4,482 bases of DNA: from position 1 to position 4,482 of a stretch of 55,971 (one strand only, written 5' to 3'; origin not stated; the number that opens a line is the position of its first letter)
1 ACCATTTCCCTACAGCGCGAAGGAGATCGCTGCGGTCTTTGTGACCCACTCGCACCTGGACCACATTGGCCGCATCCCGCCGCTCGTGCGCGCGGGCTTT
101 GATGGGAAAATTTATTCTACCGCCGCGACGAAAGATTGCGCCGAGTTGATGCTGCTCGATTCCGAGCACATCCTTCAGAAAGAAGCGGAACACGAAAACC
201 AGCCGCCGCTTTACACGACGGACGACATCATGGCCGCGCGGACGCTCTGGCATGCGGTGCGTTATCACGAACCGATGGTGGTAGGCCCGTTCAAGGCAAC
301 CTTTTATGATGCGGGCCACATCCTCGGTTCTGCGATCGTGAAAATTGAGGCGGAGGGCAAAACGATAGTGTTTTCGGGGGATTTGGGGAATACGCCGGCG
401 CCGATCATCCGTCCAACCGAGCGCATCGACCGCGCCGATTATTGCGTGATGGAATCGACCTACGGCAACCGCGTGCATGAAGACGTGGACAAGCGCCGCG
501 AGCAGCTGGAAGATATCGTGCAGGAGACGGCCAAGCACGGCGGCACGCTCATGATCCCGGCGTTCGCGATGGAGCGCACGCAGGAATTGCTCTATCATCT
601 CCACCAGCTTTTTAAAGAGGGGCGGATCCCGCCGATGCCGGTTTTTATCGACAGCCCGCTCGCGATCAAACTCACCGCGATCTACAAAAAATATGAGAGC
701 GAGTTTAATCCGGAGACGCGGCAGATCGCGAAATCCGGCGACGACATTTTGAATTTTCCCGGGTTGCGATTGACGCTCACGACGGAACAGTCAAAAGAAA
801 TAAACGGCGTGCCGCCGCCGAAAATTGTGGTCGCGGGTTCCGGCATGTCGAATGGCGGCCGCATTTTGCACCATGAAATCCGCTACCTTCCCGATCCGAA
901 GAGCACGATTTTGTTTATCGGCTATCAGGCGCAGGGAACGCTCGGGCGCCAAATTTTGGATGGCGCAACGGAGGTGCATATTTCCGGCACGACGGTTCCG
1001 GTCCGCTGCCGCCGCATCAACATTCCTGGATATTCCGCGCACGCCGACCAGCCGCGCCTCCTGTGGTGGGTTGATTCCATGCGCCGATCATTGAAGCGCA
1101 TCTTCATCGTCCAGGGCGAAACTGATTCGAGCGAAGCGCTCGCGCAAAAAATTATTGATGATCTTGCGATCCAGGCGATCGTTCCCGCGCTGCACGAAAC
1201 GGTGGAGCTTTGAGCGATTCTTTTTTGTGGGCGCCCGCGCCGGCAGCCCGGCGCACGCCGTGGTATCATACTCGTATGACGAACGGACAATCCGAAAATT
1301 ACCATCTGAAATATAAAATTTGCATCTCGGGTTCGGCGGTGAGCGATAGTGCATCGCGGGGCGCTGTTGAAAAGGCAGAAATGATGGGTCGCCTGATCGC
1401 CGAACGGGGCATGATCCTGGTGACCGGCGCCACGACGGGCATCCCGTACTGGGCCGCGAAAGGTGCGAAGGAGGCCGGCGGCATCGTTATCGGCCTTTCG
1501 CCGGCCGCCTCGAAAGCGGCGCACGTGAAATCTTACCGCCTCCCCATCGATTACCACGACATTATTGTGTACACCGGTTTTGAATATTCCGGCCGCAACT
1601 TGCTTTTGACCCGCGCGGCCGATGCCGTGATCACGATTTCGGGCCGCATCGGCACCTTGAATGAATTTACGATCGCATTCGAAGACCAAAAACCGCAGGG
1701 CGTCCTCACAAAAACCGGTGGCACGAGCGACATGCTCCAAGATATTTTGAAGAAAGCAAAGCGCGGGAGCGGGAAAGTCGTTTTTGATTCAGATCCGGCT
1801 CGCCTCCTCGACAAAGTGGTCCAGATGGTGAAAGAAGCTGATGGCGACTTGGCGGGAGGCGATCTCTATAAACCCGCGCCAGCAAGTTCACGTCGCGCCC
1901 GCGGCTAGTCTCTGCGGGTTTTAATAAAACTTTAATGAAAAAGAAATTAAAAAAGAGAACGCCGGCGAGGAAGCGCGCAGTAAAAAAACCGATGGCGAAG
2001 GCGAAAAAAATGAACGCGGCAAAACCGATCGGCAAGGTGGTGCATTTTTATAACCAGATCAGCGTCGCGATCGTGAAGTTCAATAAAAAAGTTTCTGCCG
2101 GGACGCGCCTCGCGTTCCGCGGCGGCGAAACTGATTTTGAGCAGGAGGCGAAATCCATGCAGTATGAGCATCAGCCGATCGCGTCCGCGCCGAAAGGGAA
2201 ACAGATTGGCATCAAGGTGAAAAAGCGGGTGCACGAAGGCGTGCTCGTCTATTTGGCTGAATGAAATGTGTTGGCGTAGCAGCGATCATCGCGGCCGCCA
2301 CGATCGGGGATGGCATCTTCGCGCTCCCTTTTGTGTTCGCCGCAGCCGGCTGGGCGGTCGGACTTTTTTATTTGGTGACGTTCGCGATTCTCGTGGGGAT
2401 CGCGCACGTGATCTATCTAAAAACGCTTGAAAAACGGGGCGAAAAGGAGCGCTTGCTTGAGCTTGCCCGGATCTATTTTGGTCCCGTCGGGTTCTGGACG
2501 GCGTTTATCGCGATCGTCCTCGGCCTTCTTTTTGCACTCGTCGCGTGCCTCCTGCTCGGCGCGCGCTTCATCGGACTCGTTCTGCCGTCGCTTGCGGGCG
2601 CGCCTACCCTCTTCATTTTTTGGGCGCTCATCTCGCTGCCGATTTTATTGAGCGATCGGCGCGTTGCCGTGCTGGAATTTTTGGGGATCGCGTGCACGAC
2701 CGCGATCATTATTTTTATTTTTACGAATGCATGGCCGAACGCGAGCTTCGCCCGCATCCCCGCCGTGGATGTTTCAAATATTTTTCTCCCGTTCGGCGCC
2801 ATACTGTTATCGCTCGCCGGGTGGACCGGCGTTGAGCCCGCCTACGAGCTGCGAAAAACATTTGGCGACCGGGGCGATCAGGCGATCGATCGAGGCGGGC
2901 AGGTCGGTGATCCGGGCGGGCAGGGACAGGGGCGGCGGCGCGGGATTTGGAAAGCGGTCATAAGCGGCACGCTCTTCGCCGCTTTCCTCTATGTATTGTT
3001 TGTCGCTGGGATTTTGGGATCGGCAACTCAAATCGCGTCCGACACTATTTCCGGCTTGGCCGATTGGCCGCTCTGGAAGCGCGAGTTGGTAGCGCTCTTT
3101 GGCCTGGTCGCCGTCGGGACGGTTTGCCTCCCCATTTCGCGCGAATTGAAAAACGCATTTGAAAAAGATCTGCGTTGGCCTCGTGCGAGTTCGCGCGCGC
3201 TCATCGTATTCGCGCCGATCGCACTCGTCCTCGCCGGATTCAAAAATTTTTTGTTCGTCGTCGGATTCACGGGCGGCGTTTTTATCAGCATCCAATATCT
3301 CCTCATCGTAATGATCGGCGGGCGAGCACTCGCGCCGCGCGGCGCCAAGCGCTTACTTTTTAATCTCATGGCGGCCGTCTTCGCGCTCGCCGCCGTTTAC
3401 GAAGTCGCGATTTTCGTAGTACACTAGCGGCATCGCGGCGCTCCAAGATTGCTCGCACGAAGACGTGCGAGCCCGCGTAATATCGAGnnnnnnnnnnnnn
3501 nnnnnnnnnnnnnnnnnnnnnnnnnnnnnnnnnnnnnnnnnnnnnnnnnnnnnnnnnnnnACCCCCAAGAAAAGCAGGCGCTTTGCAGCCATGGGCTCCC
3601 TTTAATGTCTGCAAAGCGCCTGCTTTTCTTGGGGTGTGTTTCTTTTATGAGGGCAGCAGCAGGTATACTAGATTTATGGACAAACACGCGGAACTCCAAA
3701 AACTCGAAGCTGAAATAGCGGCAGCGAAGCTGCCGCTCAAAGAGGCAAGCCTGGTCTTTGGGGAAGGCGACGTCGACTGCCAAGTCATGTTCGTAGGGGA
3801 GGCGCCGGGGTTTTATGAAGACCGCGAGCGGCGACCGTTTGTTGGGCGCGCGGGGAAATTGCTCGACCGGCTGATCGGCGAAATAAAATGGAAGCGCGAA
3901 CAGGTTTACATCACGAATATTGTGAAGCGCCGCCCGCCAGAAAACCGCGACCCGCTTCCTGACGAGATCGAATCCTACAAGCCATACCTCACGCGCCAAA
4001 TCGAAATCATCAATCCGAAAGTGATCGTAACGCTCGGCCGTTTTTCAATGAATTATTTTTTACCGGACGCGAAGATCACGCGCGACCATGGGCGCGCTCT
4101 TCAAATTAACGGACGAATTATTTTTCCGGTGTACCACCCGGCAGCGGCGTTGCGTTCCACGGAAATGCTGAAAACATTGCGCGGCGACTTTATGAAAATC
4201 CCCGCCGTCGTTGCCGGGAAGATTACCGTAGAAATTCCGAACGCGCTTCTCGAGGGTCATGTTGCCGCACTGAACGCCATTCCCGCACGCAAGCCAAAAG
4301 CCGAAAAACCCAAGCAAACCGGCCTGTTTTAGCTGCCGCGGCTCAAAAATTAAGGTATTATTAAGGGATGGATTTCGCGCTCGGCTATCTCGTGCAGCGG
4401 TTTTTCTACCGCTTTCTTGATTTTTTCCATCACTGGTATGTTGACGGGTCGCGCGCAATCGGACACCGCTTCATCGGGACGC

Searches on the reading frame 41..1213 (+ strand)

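Call 5: search_protein_families(library=pfam, proteins=[window:41-1213:+], max_evalue=0.001)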
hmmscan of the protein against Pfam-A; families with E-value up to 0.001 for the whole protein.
window:41-1213:+ (390 aa): 5 families
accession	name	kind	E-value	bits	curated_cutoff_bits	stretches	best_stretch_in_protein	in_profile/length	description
PF10996.14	Beta-Casp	-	9.1e-38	129.9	27.7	1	180-305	1-120/120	Beta-Casp domain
PF07521.17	RMMBL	-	1e-14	54.7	21.6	1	319-382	2-63/63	Zn-dependent metallo-hydrolase RNA specificity domain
PF16661.11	Lactamase_B_6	-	6.1e-06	26.2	27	1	2-113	42-160/193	Metallo-beta-lactamase superfamily domain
PF00753.33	Lactamase_B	-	0.00022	21.6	22.7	0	2-119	50-154/196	Metallo-beta-lactamase superfamily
PF12706.13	Lactamase_B_2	-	0.00047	20.2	27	0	2-141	37-166/200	Beta-lactamase superfamily domain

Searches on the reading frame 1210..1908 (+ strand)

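Call 5: search_protein_families(library=pfam, proteins=[window:1210-1908:+], max_evalue=0.001)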
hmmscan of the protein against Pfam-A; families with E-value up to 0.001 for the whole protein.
window:1210-1908:+ (232 aa): 2 families
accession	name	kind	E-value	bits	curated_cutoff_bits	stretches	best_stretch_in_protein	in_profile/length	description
PF18306.6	LDcluster4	-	5.9e-36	123.8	26.3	1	34-198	1-149/151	SLOG cluster4 family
PF03641.19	Lysine_decarbox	-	2.7e-05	24.8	27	1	82-158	4-74/131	Possible lysine decarboxylase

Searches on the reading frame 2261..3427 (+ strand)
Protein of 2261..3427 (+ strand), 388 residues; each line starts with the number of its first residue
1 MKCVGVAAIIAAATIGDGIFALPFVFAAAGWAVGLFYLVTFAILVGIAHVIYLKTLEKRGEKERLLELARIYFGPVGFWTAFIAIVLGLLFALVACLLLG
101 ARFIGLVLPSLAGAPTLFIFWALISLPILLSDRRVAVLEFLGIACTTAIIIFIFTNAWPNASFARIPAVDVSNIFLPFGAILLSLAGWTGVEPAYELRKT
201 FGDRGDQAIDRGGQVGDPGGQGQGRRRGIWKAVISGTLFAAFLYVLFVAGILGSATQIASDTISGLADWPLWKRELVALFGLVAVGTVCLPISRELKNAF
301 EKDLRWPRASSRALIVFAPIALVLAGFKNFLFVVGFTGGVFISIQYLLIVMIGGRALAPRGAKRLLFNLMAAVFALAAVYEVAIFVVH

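Call 5: search_protein_families(library=pfam, proteins=[window:2261-3427:+], max_evalue=0.001)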
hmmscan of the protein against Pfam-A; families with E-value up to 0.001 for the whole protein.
window:2261-3427:+ (388 aa): 2 families
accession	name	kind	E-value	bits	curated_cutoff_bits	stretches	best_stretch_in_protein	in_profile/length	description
PF01490.24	Aa_trans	-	9.6e-07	28.2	25.6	1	7-154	9-161/410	Transmembrane amino acid transporter protein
PF03222.19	Trp_Tyr_perm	-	1.4e-05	24.8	22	1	2-136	4-143/393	Tryptophan/tyrosine permease family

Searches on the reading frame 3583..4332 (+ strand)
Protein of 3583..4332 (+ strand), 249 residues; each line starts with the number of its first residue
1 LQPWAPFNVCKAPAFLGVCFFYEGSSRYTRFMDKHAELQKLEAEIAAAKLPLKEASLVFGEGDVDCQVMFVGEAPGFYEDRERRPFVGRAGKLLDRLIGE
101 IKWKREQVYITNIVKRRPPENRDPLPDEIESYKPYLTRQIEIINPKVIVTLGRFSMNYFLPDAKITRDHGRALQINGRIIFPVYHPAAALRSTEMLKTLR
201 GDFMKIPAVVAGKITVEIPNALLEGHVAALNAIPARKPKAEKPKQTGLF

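Call 5: search_protein_families(library=pfam, proteins=[window:3583-4332:+], max_evalue=0.001)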
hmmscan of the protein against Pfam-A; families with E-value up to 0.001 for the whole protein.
window:3583-4332:+ (249 aa): 1 family
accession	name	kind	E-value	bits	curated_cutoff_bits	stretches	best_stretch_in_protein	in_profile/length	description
PF03167.25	UDG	-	4.7e-35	121.2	24.3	1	59-195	1-127/141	Uracil DNA glycosylase superfamily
